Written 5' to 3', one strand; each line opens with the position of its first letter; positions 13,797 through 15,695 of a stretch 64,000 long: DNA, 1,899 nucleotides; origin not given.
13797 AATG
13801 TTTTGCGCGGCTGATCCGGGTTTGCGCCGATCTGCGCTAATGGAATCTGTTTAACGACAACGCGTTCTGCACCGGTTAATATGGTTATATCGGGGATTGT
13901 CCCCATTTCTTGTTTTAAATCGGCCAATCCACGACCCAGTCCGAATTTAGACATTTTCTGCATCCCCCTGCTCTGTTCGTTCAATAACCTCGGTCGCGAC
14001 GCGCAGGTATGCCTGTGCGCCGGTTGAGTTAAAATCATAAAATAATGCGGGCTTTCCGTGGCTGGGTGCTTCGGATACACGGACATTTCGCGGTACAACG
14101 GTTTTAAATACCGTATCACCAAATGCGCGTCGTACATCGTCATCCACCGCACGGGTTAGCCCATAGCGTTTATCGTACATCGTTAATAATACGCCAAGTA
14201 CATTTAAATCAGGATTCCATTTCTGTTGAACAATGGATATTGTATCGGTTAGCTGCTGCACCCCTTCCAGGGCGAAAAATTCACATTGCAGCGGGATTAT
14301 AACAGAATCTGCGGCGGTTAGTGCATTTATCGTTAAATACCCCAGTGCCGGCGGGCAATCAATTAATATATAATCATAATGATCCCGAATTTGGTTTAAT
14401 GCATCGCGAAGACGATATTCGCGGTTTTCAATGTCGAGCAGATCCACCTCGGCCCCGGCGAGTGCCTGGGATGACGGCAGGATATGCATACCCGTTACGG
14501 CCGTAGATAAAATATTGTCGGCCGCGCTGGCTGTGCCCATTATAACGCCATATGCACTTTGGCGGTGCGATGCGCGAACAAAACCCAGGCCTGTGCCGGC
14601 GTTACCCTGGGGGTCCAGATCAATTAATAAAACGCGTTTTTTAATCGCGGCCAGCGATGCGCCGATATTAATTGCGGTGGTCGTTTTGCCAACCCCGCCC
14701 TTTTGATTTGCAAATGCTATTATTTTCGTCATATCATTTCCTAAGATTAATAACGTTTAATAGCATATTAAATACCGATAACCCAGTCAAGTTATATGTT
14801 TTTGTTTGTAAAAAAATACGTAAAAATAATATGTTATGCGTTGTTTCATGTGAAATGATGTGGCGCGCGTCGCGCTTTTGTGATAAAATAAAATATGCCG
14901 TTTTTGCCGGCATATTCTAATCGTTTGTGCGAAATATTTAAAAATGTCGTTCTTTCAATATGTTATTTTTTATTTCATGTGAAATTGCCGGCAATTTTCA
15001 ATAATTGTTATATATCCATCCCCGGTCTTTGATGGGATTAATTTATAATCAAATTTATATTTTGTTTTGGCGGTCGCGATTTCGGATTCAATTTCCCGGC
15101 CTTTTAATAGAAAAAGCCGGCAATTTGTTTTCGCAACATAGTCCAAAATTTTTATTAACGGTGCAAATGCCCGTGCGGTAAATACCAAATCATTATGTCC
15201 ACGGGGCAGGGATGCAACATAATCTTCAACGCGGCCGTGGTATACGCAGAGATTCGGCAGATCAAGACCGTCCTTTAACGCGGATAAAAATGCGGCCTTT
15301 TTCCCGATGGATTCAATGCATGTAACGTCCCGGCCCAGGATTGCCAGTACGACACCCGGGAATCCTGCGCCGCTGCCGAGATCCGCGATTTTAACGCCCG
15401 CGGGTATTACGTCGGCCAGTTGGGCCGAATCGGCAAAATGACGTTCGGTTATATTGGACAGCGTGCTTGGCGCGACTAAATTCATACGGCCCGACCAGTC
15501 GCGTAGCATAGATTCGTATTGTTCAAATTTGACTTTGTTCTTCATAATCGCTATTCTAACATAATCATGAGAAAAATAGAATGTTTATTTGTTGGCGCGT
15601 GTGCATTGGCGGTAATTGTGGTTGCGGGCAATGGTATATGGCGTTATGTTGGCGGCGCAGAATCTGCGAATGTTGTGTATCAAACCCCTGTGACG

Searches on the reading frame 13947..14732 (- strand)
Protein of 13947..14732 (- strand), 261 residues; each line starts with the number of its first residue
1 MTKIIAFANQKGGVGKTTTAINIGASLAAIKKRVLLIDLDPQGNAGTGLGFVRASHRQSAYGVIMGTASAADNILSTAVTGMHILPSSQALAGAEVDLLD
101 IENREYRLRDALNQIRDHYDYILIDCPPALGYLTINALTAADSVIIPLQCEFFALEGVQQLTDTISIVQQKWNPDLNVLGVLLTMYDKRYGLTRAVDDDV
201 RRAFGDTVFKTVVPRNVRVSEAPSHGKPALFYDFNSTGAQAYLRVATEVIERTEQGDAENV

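Call 16: search_protein_families(library=pfam, proteins=[window:13947-14732:-], max_evalue=0.001)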
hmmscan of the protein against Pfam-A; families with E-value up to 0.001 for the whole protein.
window:13947-14732:- (261 aa): 8 families
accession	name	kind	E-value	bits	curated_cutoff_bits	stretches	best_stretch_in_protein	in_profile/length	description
PF13614.12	AAA_31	-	1.1e-64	218.1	27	1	2-178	1-177/177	AAA domain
PF01656.29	CbiA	-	3.2e-27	95.4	25.4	1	5-228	1-124/125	CobQ/CobB/MinD/ParA nucleotide binding domain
PF09140.17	MipZ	-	1.1e-13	51.5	20.7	1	4-159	2-140/262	ATPase MipZ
PF06564.18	CBP_BcsQ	-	6e-12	46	21.3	1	3-146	2-143/234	Cellulose biosynthesis protein BcsQ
PF10609.15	ParA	-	1.4e-09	38.2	27.1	1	2-161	3-156/246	NUBPL iron-transfer P-loop NTPase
PF00142.24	Fer4_NifH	-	1.9e-07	31.3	25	1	10-253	7-248/271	4Fe-4S iron sulfur cluster binding proteins, NifH/frxC family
PF02374.21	ArsA_ATPase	-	2.1e-06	27.6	24.3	1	7-42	5-40/305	Anion-transporting ATPase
PF07015.17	VirC1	-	0.00017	21.5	24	1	3-40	2-39/231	VirC1 protein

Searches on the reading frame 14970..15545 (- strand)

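Call 16: search_protein_families(library=pfam, proteins=[window:14970-15545:-], max_evalue=0.001)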
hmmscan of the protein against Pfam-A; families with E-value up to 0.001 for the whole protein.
window:14970-15545:- (191 aa): 1 family
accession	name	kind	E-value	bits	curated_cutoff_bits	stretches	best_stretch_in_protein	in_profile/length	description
PF02527.21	GidB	-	1.6e-34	119.3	27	1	6-167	4-167/184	rRNA small subunit methyltransferase G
